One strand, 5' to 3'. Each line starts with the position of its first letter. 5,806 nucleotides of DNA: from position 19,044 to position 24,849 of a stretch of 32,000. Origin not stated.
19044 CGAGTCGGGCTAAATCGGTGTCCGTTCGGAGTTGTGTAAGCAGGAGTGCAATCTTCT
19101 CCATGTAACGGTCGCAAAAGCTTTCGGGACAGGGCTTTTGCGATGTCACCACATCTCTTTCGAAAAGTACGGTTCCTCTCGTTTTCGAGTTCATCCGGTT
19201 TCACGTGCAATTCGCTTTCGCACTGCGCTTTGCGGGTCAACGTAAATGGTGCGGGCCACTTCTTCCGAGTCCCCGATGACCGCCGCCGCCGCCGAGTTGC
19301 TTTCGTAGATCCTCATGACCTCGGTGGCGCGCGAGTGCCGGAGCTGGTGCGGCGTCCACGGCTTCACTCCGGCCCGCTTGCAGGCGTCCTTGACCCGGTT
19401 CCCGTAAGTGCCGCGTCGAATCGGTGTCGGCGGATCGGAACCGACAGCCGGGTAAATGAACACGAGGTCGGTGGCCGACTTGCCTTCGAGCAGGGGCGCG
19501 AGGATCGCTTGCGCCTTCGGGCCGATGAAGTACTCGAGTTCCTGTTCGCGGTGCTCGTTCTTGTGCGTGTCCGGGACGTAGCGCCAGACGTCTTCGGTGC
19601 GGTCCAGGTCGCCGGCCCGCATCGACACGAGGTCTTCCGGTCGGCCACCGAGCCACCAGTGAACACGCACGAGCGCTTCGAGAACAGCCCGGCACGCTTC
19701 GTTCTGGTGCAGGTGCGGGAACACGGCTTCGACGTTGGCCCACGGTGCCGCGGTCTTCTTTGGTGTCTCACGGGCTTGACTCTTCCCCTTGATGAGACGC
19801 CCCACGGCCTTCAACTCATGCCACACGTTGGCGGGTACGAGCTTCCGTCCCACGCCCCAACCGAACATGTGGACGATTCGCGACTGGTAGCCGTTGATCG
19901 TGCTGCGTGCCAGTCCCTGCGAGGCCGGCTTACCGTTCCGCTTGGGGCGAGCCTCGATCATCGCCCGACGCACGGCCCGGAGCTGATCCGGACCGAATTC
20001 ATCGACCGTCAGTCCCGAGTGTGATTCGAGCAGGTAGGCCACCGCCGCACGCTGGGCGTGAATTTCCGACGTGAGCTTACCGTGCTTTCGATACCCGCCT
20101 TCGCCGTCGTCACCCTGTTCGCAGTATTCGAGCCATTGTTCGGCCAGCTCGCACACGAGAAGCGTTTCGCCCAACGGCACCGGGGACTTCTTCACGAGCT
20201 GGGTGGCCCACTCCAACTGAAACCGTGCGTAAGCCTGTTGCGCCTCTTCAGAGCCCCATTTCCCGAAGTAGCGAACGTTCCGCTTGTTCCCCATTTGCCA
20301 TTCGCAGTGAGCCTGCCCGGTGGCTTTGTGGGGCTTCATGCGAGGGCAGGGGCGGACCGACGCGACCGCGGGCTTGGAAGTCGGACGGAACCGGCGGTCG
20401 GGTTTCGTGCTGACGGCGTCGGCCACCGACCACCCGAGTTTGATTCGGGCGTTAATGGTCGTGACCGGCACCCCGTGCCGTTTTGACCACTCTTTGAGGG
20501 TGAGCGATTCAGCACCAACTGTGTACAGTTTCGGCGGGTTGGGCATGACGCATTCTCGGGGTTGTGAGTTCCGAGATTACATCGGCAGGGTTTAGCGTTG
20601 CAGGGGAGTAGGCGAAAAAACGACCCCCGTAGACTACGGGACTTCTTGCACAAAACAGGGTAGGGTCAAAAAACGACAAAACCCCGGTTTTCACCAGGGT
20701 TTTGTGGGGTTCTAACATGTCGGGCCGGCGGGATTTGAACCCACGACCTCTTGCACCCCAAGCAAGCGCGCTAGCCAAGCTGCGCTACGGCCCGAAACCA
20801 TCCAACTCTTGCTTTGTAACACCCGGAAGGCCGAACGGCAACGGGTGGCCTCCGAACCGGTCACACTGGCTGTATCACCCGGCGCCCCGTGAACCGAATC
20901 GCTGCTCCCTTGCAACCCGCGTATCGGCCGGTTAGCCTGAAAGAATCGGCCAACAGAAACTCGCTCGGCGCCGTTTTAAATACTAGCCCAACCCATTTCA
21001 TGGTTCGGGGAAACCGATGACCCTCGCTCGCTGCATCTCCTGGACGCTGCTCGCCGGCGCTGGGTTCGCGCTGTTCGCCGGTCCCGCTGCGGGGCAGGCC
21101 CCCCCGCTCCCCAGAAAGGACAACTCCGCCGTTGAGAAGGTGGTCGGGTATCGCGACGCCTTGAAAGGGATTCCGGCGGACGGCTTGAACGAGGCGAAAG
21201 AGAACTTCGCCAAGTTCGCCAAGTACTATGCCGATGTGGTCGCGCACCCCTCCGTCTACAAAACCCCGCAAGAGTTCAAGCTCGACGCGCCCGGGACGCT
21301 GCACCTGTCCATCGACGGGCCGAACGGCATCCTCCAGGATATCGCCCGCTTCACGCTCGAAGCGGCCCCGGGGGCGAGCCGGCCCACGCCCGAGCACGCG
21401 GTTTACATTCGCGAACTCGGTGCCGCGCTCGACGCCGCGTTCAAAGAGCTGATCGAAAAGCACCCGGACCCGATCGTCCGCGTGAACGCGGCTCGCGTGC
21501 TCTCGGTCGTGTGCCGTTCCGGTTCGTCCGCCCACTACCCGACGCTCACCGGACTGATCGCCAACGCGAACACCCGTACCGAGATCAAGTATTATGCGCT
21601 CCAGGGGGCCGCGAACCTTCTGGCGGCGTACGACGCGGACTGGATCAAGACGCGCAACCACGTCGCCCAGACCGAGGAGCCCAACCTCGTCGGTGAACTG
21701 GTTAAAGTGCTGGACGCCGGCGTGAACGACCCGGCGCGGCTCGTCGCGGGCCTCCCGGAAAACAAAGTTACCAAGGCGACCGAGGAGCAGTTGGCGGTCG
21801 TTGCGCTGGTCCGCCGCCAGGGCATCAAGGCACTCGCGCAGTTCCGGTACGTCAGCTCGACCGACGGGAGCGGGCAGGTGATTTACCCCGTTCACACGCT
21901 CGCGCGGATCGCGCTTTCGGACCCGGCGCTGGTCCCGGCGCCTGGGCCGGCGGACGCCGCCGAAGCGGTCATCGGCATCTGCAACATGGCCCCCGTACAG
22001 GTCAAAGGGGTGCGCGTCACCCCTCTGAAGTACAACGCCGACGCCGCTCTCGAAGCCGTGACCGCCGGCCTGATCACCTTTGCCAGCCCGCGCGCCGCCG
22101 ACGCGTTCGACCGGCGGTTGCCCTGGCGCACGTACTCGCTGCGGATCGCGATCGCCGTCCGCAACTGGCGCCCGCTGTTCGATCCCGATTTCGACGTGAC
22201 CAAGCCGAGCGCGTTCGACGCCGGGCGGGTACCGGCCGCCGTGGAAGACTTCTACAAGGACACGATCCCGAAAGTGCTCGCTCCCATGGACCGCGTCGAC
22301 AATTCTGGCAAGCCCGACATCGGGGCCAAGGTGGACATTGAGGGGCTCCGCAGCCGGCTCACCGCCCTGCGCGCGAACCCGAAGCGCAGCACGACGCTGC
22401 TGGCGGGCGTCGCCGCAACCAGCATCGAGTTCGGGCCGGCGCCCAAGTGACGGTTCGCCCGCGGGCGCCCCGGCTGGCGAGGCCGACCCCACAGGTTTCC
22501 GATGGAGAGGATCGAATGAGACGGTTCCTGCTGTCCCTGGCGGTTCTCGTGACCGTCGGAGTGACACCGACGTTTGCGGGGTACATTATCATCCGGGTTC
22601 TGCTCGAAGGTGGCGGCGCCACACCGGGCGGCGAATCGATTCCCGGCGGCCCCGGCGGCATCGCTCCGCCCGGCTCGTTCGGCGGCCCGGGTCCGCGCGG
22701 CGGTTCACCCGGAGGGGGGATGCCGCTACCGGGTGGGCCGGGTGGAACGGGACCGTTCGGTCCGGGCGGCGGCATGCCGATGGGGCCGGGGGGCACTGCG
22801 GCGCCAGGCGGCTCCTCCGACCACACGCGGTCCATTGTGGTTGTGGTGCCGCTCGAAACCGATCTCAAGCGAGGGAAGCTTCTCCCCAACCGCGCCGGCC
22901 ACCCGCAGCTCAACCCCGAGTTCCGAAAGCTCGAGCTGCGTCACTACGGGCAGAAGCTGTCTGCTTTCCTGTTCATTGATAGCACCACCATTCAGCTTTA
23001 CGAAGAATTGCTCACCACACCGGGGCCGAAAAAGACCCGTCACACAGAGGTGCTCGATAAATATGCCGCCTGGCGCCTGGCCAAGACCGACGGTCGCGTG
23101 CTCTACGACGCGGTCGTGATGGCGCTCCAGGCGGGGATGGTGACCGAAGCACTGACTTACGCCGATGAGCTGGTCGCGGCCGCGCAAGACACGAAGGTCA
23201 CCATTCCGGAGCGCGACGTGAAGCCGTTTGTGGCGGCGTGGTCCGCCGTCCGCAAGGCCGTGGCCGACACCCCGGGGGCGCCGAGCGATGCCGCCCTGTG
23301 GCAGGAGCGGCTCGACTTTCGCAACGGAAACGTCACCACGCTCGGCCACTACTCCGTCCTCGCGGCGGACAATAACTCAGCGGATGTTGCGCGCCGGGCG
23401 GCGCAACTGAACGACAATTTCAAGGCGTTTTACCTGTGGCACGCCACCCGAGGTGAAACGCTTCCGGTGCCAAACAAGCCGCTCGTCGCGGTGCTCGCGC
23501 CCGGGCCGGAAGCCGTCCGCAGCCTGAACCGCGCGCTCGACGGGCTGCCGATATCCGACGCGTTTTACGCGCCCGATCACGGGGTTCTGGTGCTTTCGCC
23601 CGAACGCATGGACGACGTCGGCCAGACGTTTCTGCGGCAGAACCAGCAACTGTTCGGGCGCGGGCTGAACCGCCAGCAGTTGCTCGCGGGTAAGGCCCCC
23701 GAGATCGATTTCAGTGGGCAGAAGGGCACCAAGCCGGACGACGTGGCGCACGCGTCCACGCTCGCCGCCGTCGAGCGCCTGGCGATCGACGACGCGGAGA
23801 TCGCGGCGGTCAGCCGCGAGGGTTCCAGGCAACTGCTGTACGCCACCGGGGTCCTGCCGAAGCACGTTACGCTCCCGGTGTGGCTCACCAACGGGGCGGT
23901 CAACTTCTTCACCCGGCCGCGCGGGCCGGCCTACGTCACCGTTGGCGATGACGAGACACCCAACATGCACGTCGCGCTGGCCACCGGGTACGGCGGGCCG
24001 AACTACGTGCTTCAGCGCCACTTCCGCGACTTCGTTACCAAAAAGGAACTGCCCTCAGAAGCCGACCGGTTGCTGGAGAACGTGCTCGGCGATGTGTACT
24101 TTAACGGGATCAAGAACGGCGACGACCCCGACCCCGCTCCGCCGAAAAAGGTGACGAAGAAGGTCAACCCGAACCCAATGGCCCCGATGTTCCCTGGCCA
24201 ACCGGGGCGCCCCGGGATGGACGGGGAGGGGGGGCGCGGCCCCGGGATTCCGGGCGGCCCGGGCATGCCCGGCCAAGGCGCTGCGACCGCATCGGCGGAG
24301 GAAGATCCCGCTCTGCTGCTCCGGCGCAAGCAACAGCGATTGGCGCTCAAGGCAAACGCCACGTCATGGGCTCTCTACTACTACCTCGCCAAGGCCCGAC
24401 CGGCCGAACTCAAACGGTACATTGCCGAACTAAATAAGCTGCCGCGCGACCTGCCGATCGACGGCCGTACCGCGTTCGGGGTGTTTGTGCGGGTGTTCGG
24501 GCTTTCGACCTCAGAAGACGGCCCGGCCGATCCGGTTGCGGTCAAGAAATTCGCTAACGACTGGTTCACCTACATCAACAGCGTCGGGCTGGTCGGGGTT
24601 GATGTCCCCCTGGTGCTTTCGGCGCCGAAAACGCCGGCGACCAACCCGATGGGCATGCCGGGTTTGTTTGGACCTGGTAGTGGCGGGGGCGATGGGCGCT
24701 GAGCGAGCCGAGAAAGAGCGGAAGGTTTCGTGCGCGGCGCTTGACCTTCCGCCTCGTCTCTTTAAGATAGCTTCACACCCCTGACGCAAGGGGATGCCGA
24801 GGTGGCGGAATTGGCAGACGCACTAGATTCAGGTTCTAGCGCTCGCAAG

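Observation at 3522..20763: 17.2-kb integrative element in tRNA-Pro(GGG), with boundaries defined to the base by a perfect 45-bp direct repeat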

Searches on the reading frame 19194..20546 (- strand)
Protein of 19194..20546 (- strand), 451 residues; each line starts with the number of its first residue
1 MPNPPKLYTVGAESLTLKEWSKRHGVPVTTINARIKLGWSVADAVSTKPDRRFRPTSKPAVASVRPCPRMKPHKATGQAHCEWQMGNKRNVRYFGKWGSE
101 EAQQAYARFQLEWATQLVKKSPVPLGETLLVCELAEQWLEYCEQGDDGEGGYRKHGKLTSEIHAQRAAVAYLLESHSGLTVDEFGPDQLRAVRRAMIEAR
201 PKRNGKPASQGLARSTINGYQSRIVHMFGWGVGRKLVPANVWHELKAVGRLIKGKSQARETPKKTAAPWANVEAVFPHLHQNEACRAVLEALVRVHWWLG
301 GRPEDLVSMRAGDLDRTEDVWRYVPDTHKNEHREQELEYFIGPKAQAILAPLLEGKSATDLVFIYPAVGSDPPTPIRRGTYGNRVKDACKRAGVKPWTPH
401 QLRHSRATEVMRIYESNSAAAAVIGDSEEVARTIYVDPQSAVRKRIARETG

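Call 8: search_protein_families(library=pfam, proteins=[window:19194-20546:-], max_evalue=0.01)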
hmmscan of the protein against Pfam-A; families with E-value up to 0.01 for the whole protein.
window:19194-20546:- (451 aa): 1 family
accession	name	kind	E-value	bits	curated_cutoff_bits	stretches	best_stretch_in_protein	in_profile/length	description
PF00589.27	Phage_integrase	-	2.2e-09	37.8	27.1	1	287-412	22-142/172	Phage integrase family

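Call 10: search_protein_families(library=phrogs, proteins=[window:19194-20546:-], max_evalue=0.01)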
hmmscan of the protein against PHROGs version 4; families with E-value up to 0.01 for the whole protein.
window:19194-20546:- (451 aa): 4 families
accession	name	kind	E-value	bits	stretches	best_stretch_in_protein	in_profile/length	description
phrog_1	-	integration and excision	5.7e-22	79.7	1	99-409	141-405/611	integrase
phrog_216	-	integration and excision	3.3e-12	47.1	1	290-412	77-197/301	integrase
phrog_3377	-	DNA, RNA and nucleotide metabolism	0.00013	22.9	1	7-51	99-143/196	HNH endonuclease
phrog_1065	-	unknown function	0.00019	22.3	1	17-52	60-95/192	-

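Call 14: find_encoding_contigs(protein=window:19194-20546:-, flank=10000, max_places=6)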
Protein window:19194-20546:- (451 aa): 4 contigs read that carry it; 2 places shown.
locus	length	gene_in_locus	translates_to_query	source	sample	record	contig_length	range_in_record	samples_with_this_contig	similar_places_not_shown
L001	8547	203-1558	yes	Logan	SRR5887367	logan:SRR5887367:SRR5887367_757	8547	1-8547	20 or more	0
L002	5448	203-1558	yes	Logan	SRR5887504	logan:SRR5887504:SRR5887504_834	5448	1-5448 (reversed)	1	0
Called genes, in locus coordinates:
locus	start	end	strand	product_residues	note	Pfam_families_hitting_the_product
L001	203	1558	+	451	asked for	PF00589:Phage_integrase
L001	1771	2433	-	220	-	PF18728:HEPN_AbiV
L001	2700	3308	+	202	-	PF04586:Peptidase_S78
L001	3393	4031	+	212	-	-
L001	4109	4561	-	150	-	-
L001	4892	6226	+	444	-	PF05065:Phage_capsid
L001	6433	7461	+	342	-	-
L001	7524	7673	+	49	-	-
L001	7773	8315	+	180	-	-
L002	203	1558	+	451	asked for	PF00589:Phage_integrase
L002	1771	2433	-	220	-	PF18728:HEPN_AbiV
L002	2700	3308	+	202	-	PF04586:Peptidase_S78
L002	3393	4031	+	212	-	-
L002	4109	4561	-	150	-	-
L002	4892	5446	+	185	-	?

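Call 55: find_related_loci(query=window:19194-20546:-, collection=viral_contigs, flank=10000)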
Query window:19194-20546:- (451 aa) in viral_contigs; peptide patterns used: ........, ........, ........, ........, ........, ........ (x = any residue, [..] = any of these).
6 stretches matched a pattern; 5 encode a relative of the query (tblastn E <= 1e-3); 4 distinct loci.
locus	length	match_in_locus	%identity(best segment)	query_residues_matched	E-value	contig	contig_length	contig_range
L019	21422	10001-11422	45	1-451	2e-116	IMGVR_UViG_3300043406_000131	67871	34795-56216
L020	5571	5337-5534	36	181-240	1e-4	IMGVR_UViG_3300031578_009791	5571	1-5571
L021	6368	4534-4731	36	181-240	1e-4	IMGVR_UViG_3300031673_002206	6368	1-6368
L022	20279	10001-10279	31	181-266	6e-5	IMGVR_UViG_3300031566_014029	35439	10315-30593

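Call 63: search_solved_structures(query=window:19194-20546:-, max_evalue=0.01, show_alignments=2)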
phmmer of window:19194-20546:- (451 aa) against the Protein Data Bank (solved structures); distinct sequences matched with E-value up to 0.01: 0.

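Call 66: search_dna_similar(query=window:19194-20546:-, collection=phages, mode=protein, max_rows=8)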
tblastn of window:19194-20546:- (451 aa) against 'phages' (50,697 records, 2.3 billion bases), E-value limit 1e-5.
No match.

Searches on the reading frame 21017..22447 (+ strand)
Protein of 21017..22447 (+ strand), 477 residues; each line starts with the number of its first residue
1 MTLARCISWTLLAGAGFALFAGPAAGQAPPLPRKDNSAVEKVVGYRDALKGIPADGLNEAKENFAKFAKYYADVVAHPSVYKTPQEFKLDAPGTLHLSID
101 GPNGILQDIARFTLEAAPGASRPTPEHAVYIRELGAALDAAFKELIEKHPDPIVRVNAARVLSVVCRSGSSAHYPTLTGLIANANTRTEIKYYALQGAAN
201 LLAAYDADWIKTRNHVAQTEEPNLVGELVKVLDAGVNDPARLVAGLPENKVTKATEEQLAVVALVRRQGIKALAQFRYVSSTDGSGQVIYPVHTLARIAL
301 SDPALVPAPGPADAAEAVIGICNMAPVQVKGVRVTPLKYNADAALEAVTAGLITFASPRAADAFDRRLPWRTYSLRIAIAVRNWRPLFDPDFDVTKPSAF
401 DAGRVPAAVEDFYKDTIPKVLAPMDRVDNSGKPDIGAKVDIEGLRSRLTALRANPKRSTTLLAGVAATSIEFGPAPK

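Call 13: search_protein_families(library=pfam, proteins=[window:21017-22447:+], max_evalue=0.01)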
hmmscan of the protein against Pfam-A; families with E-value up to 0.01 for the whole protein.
window:21017-22447:+ (477 aa): 2 families
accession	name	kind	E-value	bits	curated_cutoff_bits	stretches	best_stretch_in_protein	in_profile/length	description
PF20552.4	HTH_62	-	0.0016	18.8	27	0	212-256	11-55/72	Recombinase-like helix-turn-helix domain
PF13646.12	HEAT_2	-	0.0048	17.6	27.7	0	143-185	5-44/88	HEAT repeats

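Call 17: find_related_loci(query=window:21017-22447:+, collection=genome_contigs, flank=10000)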
Query window:21017-22447:+ (477 aa) in genome_contigs; peptide patterns used: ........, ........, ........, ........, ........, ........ (x = any residue, [..] = any of these).
65 stretches matched a pattern; 2 encode a relative of the query (tblastn E <= 1e-3); 2 distinct loci.
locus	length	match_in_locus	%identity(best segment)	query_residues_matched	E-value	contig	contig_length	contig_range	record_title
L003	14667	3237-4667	90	1-477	0e+0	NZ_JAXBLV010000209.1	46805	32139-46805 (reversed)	Gemmata algarum strain JC673 JC673_contig_209, whole genome shotgun sequence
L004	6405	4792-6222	68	1-477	0e+0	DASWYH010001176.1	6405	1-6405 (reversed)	MAG TPA_asm: Gemmata sp. isolate SMAG_U3706 k141_295190, whole genome shotgun sequence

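Call 26: find_encoding_contigs(protein=window:21017-22447:+, flank=10000, max_places=10)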
Protein window:21017-22447:+ (477 aa): 6 contigs read that carry it; 3 places shown.
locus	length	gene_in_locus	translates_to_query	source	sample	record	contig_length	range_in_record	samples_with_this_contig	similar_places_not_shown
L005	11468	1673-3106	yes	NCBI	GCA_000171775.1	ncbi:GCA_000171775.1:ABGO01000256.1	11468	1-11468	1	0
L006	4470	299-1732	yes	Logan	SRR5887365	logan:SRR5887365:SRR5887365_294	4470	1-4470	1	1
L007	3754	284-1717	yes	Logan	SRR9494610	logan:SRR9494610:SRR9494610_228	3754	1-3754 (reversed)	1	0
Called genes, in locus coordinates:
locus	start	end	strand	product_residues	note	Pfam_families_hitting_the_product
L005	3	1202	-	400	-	?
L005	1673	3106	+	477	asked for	-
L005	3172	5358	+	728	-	PF07607:DUF1570 (faint)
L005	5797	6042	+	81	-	-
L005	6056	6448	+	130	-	PF03073:TspO_MBR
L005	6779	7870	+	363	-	PF13489:Methyltransf_23, PF13847:Methyltransf_31, PF08241:Methyltransf_11, PF08242:Methyltransf_12, PF13649:Methyltransf_25, PF13302:Acetyltransf_3, PF00583:Acetyltransf_1 (weak)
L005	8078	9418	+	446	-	PF04542:Sigma70_r2, PF04545:Sigma70_r4 (weak), PF08281:Sigma70_r4_2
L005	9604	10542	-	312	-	PF01370:Epimerase, PF05368:NmrA, PF13460:NAD_binding_10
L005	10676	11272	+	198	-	PF09348:DUF1990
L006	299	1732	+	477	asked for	-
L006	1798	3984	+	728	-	PF07607:DUF1570 (faint)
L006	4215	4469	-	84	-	?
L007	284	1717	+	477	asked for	-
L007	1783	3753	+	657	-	?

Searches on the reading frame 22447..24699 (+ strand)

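Call 13: search_protein_families(library=pfam, proteins=[window:22447-24699:+], max_evalue=0.01)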
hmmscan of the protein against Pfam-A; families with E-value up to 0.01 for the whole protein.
window:22447-24699:+ (751 aa): 1 family
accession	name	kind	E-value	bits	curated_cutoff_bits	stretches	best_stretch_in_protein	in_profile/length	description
PF07607.17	DUF1570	-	5.2e-08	33.7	22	1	452-490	2-40/129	Protein of unknown function (DUF1570)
